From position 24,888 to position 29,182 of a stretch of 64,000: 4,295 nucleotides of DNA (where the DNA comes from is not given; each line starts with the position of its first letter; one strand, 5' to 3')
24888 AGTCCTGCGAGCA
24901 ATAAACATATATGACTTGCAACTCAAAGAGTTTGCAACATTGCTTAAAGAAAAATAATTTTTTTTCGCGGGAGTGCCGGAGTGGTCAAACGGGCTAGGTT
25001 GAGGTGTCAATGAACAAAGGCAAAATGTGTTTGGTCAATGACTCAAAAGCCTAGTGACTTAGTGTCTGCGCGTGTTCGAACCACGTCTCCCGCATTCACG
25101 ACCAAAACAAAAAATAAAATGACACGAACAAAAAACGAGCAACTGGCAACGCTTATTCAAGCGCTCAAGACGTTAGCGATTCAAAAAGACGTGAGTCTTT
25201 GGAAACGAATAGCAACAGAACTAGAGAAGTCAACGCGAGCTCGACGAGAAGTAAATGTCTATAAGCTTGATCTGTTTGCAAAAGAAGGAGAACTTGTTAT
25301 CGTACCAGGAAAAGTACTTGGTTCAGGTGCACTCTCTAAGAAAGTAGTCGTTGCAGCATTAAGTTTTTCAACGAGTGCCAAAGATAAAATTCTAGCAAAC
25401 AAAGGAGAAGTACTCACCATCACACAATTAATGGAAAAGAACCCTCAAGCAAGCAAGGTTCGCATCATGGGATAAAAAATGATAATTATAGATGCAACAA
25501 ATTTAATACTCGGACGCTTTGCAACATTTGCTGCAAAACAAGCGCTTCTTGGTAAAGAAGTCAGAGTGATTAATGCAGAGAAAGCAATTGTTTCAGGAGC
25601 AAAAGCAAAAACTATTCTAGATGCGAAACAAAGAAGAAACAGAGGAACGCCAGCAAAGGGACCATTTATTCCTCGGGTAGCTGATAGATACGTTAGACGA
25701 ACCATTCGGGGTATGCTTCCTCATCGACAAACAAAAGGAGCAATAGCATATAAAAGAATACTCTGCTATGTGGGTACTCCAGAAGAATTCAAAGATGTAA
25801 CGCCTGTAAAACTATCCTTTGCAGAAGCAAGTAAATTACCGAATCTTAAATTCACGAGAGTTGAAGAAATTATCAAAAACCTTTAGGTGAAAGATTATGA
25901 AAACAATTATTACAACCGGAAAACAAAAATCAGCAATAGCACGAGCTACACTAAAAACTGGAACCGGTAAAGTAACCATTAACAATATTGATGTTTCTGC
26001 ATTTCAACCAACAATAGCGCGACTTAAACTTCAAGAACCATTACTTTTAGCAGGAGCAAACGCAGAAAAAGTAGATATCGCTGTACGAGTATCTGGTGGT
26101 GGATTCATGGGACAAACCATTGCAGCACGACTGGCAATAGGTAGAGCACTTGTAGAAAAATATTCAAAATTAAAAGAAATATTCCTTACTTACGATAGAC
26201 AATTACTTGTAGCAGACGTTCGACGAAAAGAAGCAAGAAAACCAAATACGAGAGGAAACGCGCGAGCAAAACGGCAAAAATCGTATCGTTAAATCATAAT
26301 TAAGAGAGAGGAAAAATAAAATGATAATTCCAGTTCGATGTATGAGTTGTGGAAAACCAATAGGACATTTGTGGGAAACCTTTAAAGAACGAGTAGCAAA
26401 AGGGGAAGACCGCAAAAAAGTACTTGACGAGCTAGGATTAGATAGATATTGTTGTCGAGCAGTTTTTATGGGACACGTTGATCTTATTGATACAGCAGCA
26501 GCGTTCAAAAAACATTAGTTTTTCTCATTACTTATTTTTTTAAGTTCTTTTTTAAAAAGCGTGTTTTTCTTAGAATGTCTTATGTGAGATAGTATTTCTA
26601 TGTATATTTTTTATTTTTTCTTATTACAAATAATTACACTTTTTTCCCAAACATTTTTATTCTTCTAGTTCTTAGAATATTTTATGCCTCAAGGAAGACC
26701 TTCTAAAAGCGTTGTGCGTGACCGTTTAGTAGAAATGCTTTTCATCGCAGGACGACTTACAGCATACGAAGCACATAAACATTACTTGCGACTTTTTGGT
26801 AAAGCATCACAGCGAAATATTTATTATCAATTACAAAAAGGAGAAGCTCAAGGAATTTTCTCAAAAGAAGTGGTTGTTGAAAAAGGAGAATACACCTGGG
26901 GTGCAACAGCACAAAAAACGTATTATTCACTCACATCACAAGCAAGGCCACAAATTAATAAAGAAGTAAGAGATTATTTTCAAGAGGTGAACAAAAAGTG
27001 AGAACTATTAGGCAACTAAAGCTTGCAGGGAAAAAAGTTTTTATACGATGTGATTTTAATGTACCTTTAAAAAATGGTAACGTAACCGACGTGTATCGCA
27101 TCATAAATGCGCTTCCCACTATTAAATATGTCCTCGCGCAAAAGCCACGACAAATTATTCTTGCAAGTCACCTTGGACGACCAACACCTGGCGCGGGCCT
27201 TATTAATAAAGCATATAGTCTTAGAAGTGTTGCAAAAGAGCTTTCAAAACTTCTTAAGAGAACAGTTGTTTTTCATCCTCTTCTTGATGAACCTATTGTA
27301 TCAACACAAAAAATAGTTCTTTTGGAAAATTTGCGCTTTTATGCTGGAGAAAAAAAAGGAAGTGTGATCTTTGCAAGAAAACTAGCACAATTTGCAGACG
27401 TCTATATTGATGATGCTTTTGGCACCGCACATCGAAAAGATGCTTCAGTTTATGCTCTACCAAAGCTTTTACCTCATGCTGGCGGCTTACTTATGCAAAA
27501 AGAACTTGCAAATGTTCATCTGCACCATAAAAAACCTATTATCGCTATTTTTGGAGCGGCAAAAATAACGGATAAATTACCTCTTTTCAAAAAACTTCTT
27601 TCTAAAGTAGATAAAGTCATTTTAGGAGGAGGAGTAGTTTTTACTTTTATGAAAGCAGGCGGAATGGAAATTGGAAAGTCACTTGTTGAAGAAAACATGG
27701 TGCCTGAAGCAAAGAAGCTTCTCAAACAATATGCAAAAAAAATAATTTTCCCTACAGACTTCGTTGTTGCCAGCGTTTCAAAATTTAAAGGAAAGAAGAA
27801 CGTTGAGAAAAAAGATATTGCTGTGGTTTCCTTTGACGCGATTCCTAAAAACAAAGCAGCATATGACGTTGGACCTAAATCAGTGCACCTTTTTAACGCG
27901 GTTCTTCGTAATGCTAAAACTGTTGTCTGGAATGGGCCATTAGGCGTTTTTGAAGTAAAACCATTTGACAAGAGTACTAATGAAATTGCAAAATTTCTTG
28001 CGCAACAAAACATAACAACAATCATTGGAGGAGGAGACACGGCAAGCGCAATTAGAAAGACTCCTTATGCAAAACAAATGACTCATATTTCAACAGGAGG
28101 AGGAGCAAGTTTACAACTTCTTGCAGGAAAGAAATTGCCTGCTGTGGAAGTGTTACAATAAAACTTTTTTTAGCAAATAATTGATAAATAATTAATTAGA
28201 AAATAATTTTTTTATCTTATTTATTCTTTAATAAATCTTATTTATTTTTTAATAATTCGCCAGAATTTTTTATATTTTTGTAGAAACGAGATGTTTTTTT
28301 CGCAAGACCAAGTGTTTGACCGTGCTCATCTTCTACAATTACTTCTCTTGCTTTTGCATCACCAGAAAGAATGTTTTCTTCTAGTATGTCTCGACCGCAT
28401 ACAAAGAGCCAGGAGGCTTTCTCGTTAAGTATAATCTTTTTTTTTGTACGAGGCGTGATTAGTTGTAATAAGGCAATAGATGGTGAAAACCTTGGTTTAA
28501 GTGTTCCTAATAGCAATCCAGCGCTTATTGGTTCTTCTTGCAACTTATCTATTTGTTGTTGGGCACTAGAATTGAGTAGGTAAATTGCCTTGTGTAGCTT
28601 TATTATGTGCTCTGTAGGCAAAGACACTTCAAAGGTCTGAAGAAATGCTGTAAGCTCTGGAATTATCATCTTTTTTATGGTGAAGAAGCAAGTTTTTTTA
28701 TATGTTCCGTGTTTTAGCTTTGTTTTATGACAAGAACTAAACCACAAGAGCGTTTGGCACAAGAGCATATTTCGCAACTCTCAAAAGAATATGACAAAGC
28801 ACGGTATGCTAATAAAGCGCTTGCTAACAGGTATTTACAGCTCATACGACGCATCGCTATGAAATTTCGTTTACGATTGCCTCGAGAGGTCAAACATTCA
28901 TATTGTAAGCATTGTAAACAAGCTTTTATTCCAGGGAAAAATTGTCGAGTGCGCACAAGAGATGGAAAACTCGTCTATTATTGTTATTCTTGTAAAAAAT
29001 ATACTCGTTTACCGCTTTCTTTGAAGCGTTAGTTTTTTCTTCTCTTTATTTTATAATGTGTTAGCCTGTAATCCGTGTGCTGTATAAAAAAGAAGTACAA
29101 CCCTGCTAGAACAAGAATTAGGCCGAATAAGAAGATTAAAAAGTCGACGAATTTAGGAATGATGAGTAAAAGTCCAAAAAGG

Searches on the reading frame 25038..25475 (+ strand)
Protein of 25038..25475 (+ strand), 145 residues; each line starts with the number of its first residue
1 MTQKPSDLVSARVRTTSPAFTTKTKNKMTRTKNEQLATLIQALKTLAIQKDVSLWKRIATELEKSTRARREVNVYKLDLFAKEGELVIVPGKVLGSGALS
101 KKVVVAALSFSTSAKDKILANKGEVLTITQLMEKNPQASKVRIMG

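Call 90: search_protein_families(library=pfam, proteins=[window:25038-25475:+], max_evalue=0.0001)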
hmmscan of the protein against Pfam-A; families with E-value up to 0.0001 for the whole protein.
window:25038-25475:+ (145 aa): 2 families
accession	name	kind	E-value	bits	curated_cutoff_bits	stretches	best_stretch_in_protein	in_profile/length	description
PF17135.9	Ribosomal_L18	-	2.8e-10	40.3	28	1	22-143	11-138/188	Ribosomal protein 60S L18 and 50S L18e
PF00828.25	Ribosomal_L27A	-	1.9e-07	31.8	21.5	1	55-125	8-71/72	Ribosomal proteins 50S-L15, 50S-L18e, 60S-L27A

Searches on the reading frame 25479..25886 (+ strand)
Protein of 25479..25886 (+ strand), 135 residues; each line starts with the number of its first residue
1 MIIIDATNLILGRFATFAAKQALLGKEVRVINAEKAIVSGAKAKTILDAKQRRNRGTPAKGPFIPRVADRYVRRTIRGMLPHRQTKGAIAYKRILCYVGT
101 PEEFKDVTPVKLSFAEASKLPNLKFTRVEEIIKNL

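Call 90: search_protein_families(library=pfam, proteins=[window:25479-25886:+], max_evalue=0.0001)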
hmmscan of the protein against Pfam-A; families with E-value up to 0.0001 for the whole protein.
window:25479-25886:+ (135 aa): 1 family
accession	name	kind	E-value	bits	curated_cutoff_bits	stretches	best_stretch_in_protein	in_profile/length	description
PF00572.24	Ribosomal_L13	-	1.1e-11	45.3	23.8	1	2-102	4-118/119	Ribosomal protein L13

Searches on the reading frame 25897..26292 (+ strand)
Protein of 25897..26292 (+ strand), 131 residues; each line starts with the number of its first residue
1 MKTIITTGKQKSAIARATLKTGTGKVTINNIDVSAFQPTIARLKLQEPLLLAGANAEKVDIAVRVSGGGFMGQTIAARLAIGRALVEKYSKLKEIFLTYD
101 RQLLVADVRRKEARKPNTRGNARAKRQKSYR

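Call 91: search_protein_families(library=pfam, proteins=[window:25897-26292:+], max_evalue=0.0001)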
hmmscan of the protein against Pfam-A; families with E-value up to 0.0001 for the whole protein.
window:25897-26292:+ (131 aa): 1 family
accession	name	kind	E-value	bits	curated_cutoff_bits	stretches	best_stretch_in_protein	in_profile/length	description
PF00380.25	Ribosomal_S9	-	1.8e-31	109.6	22.5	1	8-131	1-121/121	Ribosomal protein S9/S16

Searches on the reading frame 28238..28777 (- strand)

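Call 91: search_protein_families(library=pfam, proteins=[window:28238-28777:-], max_evalue=0.0001)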
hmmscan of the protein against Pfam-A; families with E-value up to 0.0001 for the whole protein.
window:28238-28777:- (179 aa): 1 family
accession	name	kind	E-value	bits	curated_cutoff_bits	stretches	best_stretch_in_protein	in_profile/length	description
PF03657.19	UPF0113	-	6.9e-07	29.9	23.8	1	114-176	1-71/73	UPF0113 PUA domain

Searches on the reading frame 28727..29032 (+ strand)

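Call 91: search_protein_families(library=pfam, proteins=[window:28727-29032:+], max_evalue=0.0001)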
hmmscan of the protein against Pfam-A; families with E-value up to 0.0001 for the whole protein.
window:28727-29032:+ (101 aa): 1 family
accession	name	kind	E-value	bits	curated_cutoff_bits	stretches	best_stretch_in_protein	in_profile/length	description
PF04032.22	Rpr2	-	2.9e-16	60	29.3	1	24-90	12-90/90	RNAse P Rpr2/Rpp21/SNM1 subunit domain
